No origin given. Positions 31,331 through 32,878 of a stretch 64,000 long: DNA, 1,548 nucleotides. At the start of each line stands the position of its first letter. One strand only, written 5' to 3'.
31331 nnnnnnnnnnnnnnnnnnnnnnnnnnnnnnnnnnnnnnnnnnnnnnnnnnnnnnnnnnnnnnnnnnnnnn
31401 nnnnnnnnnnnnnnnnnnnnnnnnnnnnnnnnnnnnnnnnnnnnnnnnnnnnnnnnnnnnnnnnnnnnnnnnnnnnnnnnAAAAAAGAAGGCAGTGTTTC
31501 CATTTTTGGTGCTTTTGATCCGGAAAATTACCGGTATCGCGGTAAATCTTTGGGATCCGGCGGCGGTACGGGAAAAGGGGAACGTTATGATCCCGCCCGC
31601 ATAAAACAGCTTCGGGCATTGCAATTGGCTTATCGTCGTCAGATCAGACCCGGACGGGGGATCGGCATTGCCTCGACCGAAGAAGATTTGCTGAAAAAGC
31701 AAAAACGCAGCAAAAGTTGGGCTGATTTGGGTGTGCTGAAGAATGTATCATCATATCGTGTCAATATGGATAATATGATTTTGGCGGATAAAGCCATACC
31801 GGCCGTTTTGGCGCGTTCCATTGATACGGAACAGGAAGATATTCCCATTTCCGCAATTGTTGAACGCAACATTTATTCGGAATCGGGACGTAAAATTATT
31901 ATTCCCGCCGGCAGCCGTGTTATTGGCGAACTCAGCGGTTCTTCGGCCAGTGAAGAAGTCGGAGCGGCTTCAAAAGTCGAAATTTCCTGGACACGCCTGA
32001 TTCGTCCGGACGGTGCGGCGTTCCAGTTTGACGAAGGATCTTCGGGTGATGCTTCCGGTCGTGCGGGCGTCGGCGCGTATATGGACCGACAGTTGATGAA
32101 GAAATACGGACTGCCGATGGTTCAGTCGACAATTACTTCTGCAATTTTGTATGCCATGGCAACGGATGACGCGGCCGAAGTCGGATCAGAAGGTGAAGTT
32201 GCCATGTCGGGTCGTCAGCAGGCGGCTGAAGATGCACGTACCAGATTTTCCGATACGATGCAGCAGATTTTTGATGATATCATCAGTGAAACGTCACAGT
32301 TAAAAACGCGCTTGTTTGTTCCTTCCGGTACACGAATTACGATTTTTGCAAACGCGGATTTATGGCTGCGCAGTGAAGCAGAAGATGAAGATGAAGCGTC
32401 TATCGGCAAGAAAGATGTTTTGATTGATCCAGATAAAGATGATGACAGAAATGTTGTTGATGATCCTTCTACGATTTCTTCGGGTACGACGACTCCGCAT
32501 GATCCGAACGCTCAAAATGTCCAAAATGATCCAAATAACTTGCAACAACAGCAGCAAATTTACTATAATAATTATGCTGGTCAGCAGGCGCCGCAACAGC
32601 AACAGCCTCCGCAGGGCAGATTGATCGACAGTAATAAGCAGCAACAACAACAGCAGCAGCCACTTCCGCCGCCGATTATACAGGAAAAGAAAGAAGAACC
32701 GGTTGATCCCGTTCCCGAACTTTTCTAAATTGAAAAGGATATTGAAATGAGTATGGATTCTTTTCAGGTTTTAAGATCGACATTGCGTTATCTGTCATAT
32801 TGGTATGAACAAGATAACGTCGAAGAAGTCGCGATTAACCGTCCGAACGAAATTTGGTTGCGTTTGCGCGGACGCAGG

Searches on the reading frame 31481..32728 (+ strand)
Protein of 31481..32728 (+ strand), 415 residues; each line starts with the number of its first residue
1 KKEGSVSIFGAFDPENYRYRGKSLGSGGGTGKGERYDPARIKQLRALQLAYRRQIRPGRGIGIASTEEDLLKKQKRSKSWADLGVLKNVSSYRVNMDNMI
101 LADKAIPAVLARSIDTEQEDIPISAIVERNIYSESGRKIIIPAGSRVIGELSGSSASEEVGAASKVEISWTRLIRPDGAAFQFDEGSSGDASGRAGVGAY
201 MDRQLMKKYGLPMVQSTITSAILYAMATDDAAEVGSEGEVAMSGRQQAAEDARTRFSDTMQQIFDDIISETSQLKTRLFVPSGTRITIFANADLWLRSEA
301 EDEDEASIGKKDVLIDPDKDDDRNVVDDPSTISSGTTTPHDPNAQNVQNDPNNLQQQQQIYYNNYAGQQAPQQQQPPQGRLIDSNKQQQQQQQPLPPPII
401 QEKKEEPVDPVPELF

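Call 20: find_homologous_proteins(query=window:31481-32728:+, max_evalue=0.00001)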
Query window:31481-32728:+ (415 aa): 102 proteins with E <= 0.00001 among 8000 candidates.
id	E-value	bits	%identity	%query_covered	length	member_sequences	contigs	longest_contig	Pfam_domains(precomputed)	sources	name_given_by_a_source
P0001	1.9e-212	723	79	100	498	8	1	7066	PF03743.20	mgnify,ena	mgnify:FL=1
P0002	1.2e-205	701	76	99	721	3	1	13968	PF21784.4,PF05593.20,PF12396.15,PF21785.4,PF03743.20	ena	-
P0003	2.0e-203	694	78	100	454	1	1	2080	PF03743.20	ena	-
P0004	1.6e-186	638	69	100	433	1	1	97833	PF03743.20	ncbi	-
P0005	1.2e-161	556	62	100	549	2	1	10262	PF12396.15,PF21785.4,PF03743.20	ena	-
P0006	4.7e-129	449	57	91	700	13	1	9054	PF21784.4,PF05593.20,PF12396.15,PF21785.4,PF03743.20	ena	-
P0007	2.4e-114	401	68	66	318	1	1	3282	PF03743.20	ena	-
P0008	9.5e-109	382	53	87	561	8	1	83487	PF12396.15,PF03743.20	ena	-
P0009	4.7e-108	380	53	88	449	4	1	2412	PF03743.20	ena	-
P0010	2.6e-101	358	52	87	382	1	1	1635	PF03743.20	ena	-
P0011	5.4e-89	317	47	84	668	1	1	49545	PF21784.4,PF12396.15,PF21785.4,PF03743.20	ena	-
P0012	3.0e-88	315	57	64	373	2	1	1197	PF03743.20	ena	-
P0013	5.5e-74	268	46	70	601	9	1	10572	PF12396.15,PF03743.20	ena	-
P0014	4.7e-72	261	44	73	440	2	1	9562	PF03743.20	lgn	-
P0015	8.7e-72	260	44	72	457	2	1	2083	PF03743.20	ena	-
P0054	2.2e-26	111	33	53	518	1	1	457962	PF22073.3,PF15780.12,PF22544.3,PF03743.20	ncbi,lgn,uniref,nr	ncbi:TrbI/VirB10 family protein [Telmatospirillum siberiense]|uniref:Abnormal spindle-like microceph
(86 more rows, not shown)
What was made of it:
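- Tried and rejected: The 433-721-aa hits of call 20 looked like normal-sized relatives.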

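Call 32: list_cluster_members(proteins=[P0197, P0119, P0134, P0216, P0184, P0004, P0115])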
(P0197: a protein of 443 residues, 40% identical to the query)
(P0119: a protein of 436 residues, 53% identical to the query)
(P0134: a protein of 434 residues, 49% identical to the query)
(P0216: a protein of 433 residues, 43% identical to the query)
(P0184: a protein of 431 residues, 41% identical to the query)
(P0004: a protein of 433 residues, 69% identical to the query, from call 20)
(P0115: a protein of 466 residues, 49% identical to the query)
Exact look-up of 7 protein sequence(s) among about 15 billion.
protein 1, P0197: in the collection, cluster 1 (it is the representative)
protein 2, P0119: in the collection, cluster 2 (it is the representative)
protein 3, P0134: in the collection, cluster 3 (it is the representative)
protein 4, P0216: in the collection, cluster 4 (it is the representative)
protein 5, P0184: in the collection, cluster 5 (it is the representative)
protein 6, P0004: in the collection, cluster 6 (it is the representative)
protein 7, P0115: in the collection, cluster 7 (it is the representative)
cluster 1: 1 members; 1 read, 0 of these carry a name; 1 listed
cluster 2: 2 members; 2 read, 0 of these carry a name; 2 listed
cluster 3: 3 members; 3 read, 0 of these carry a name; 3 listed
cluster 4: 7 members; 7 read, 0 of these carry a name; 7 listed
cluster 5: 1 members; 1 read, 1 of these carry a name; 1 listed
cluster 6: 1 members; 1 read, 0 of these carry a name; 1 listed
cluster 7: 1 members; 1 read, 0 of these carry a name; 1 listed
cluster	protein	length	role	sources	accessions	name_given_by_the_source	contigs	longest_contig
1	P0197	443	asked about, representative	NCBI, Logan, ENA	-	-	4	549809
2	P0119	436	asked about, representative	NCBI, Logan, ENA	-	-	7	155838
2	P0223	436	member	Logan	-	-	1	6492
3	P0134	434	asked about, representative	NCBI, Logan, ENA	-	-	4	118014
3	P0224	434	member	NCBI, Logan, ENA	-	-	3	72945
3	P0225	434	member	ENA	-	-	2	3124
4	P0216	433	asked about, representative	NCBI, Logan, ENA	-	-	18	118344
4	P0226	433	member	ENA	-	-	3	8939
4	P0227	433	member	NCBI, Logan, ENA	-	-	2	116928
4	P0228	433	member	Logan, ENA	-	-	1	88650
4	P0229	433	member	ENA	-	-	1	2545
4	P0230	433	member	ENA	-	-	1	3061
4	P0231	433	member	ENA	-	-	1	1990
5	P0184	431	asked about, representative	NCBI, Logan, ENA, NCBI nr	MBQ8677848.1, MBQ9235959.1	MAG: type IV secretion system protein [Alphaproteobacteria bacterium] | type IV secretion system protein [Alphaproteobacteria bacterium]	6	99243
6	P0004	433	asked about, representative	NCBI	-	-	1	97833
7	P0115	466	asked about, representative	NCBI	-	-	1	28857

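Call 40: find_encoding_contigs(protein=P0008, flank=10000, max_places=1)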
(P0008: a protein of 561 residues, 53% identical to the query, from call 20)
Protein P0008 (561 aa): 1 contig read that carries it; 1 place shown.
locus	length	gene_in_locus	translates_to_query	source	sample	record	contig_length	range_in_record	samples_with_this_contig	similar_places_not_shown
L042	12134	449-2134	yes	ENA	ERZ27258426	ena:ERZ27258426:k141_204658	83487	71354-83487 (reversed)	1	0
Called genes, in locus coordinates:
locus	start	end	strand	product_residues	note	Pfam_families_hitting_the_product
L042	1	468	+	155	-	?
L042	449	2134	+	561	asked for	PF12396:DUF3659 (faint), PF03743:TrbI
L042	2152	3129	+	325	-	PF00437:T2SSE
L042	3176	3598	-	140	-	PF07309:FlaF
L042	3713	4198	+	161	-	-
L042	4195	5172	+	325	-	-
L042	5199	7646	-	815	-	-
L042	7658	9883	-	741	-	PF00460:Flg_bb_rod (weak), PF22638:FlgK_D1, PF06429:Flg_bbr_C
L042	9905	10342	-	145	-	-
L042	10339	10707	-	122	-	PF10135:Rod-binding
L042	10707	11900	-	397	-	PF02119:FlgI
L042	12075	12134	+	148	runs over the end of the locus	PF10768:FliX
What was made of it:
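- Tried and rejected: At least one (P0008/L042) is a contig-end fragment of a giant gene (call 40).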

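Call 41: find_encoding_contigs(protein=P0054, flank=10000, max_places=1)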
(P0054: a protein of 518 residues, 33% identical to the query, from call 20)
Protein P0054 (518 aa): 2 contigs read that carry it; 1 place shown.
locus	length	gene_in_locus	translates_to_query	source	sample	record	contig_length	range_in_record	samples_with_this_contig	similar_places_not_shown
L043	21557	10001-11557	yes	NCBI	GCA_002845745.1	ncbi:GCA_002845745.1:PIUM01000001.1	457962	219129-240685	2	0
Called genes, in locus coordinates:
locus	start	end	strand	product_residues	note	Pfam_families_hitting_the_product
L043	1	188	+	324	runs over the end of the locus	PF03480:DctP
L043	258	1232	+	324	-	PF03781:FGE-sulfatase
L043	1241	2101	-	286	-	-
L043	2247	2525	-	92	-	-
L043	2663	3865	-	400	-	PF07221:GlcNAc_2-epim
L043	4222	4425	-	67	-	-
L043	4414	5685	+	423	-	PF01135:PCMT, PF00398:RrnaAD (weak), PF13649:Methyltransf_25 (weak)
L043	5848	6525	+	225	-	PF00072:Response_reg, PF00486:Trans_reg_C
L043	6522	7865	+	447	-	PF00672:HAMP, PF26769:HAMP_PhoQ, PF00512:HisKA, PF02518:HATPase_c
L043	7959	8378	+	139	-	PF00892:EamA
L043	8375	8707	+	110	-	PF00892:EamA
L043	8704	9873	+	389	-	PF04339:FemAB_like, PF13480:Acetyltransf_6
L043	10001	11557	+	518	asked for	PF15780:ASH, PF22073:Cep192_D4, PF22544:HYDIN_VesB_CFA65-like_Ig (weak), PF03743:TrbI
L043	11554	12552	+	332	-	PF00437:T2SSE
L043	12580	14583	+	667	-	PF02534:T4SS-DNA_transf, PF10412:TrwB_AAD_bind, PF12696:TraG-D_C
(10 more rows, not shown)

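Call 44: search_solved_structures(query=window:31481-32728:+, max_evalue=0.01)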
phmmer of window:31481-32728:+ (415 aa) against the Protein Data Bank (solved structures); distinct sequences matched with E-value up to 0.01: 7.
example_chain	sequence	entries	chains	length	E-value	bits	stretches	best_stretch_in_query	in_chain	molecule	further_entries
2bhv_A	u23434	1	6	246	1.2e-17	67.2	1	89-303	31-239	COMB10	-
7o3j_A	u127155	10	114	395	3.3e-09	39.5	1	95-218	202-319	TrwE protein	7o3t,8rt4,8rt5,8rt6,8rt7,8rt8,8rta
8cb2_BBB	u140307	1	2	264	3.4e-07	32.9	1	107-225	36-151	Type IV secretion system apparatus protein CagY (Fragment)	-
9vgf_AY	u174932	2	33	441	8.3e-07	31.6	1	106-225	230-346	Type IV secretion system apparatus protein CagY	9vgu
6odi_b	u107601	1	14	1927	1.3e-05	27.6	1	107-224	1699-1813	Type IV secretion system apparatus protein CagY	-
6x6j_AY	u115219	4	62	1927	1.3e-05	27.6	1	107-224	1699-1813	Cag pathogenicity island protein (Cag7)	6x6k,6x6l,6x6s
6gyb_c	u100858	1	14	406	7.4e-05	25.2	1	123-294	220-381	VirB10 protein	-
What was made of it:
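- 31778..32368 (+): Canonical VirB10/TrbI C-terminal barrel with a two-helix antenna. PDB sequence hits are ComB10 1.2e-17, TrwE 3e-9 and CagY 3e-7 (call 44).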

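Call 51: search_protein_representatives(protein=window:31481-32728:+)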
Query: 415 residues. Proteins with E-value up to 0.001 (for the whole library): 4184; up to 1e-10: 813; up to 1e-30: 86. The best 150 are listed.
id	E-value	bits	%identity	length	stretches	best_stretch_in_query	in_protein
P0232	7.4e-202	686.9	78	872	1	2-415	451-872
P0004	5.2e-187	638.0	73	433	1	1-414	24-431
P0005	3.9e-162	556.2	68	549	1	3-415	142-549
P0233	4.1e-134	463.9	56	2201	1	3-414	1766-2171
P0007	7.6e-115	400.5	63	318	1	101-415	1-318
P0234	1.1e-111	390.1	52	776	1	2-415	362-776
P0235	5.5e-109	381.2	52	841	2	2-400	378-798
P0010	8.3e-102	357.5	56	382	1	55-383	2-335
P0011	1.7e-89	317.0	50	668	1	26-374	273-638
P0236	6.3e-78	278.9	44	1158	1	20-373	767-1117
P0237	1.8e-74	267.6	52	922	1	32-312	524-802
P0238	4.2e-72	259.8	48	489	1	21-319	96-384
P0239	6.8e-72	259.1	49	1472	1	22-326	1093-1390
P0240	7.1e-71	255.7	46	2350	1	42-371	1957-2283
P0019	3.8e-70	253.3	48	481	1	20-306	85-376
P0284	1.1e-42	163.0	37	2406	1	28-318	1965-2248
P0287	1.2e-39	153.0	39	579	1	75-301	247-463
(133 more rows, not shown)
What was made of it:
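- Tried and rejected: Full-length representatives are 1,400-2,400 aa (call 51).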

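Call 71: find_encoding_contigs(protein=P0287, flank=10000, max_places=1)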
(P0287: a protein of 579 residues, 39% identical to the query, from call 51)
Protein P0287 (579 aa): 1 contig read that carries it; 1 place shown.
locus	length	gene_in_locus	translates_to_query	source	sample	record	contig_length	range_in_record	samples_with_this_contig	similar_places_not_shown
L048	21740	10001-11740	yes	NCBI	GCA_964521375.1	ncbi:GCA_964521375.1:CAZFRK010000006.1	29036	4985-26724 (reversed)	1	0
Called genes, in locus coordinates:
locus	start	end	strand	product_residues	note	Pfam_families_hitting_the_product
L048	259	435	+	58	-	-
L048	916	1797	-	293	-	PF01381:HTH_3, PF12844:HTH_19 (faint), PF13443:HTH_26 (faint), PF01381:HTH_3, PF13560:HTH_31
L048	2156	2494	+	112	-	PF04956:TrbC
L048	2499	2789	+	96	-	-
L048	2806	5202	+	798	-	PF27097:VirB4_TrbE_N (weak), PF03135:CagE_TrbE_VirB, PF11130:TraC_F_IV (weak)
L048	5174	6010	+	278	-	-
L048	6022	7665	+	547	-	-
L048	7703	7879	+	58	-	-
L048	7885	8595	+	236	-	PF04335:VirB8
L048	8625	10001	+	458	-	PF03524:CagX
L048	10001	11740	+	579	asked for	PF03743:TrbI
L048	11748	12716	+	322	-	PF00437:T2SSE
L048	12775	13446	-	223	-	PF01464:SLT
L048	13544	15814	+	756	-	PF02534:T4SS-DNA_transf, PF10412:TrwB_AAD_bind, PF12696:TraG-D_C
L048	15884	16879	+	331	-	PF00702:Hydrolase, PF13419:HAD_2 (weak), PF13242:Hydrolase_like (faint)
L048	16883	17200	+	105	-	-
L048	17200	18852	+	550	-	PF13086:AAA_11 (faint), PF13245:AAA_19, PF13604:AAA_30, PF01443:Viral_helicase1 (weak), PF22232:TraI_hel_assoc_N (weak)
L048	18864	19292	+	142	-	-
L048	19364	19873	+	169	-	-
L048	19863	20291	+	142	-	-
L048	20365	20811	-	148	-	PF12844:HTH_19 (weak), PF13560:HTH_31, PF01381:HTH_3, PF13443:HTH_26 (weak)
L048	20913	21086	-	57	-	-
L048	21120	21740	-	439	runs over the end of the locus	PF00067:p450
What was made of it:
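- The nearest ordinary relative (L048) sits next to a TraI-like helicase and VirD4, as on a mobile element (call 71).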

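Call 72: find_encoding_contigs(protein=P0284, flank=10000, max_places=1)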
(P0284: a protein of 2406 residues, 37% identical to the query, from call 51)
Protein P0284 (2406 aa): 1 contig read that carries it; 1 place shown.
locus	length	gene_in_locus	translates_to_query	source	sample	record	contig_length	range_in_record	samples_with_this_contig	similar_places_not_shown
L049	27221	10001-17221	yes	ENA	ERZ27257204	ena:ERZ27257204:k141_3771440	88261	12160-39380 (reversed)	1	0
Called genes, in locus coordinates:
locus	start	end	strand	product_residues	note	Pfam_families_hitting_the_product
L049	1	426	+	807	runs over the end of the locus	PF27097:VirB4_TrbE_N (weak), PF03135:CagE_TrbE_VirB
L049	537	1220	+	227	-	-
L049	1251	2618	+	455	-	-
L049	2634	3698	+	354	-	-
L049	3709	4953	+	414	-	-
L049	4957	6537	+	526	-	-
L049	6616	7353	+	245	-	-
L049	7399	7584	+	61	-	-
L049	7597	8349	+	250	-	PF04335:VirB8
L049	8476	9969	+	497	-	PF03524:CagX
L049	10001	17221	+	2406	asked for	PF12396:DUF3659 (faint), PF21784:Bflower (faint), PF21785:Bflower_2, PF03743:TrbI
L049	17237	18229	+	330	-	PF00437:T2SSE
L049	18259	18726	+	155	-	PF01220:DHquinase_II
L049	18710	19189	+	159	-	PF00364:Biotin_lipoyl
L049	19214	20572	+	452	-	PF00289:Biotin_carb_N, PF02222:ATP-grasp, PF02786:CPSase_L_D2, PF07478:Dala_Dala_lig_C, PF02785:Biotin_carb_C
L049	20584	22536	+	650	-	-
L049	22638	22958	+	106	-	-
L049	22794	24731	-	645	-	PF00072:Response_reg, PF07228:SpoIIE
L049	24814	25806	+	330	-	PF00480:ROK (weak), PF02685:Glucokinase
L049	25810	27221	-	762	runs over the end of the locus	PF02534:T4SS-DNA_transf, PF01935:DUF87 (weak), PF10412:TrwB_AAD_bind (faint), PF02534:T4SS-DNA_transf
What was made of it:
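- On VirB-type (P-type) type IV secretion system: An 807-aa gene with the CagE_TrbE_VirB domain lies upstream of the orthologous cluster in L049 (call 72). VirD4 is present in L049 and L048 (calls 71, 72).
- Here virB11 is part of the cluster, and virD4 is present in the related L049 and L048 loci (calls 71, 72).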

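Call 74: search_protein_families(library=ncbifam, proteins=[L049:537-1220:+, L049:1251-2618:+, L049:4957-6537:+], max_evalue=0.01)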
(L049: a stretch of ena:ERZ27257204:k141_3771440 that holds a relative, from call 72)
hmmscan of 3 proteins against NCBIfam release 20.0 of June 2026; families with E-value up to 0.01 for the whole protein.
L049:537-1220:+ (227 aa): 0 families

L049:1251-2618:+ (455 aa): 0 families

L049:4957-6537:+ (526 aa): 0 families

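Call 94: find_encoding_contigs(protein=P0227, flank=10000, max_places=4)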
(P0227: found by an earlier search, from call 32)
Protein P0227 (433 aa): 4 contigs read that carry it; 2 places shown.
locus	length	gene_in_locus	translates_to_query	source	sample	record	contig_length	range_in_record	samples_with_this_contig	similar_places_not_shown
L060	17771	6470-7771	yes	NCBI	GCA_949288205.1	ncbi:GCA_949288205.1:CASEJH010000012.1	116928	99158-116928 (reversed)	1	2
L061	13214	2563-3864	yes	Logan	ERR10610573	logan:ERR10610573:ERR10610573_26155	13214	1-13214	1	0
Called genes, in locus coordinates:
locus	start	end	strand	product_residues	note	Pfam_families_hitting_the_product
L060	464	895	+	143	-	-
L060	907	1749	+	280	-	-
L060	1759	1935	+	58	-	-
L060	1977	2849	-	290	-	-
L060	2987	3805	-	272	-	-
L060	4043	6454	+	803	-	-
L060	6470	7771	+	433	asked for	PF04610:TrbL (weak)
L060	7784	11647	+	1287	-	PF21277:T6SS_VgrG3-like_C, PF01551:Peptidase_M23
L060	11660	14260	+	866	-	PF04610:TrbL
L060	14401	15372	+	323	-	PF01381:HTH_3, PF04545:Sigma70_r4 (faint), PF12844:HTH_19 (faint), PF13443:HTH_26 (faint), PF13560:HTH_31, PF01381:HTH_3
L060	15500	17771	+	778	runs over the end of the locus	-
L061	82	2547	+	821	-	-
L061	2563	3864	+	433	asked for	PF04610:TrbL (weak)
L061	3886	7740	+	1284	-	PF21277:T6SS_VgrG3-like_C, PF01551:Peptidase_M23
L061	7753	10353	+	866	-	PF04610:TrbL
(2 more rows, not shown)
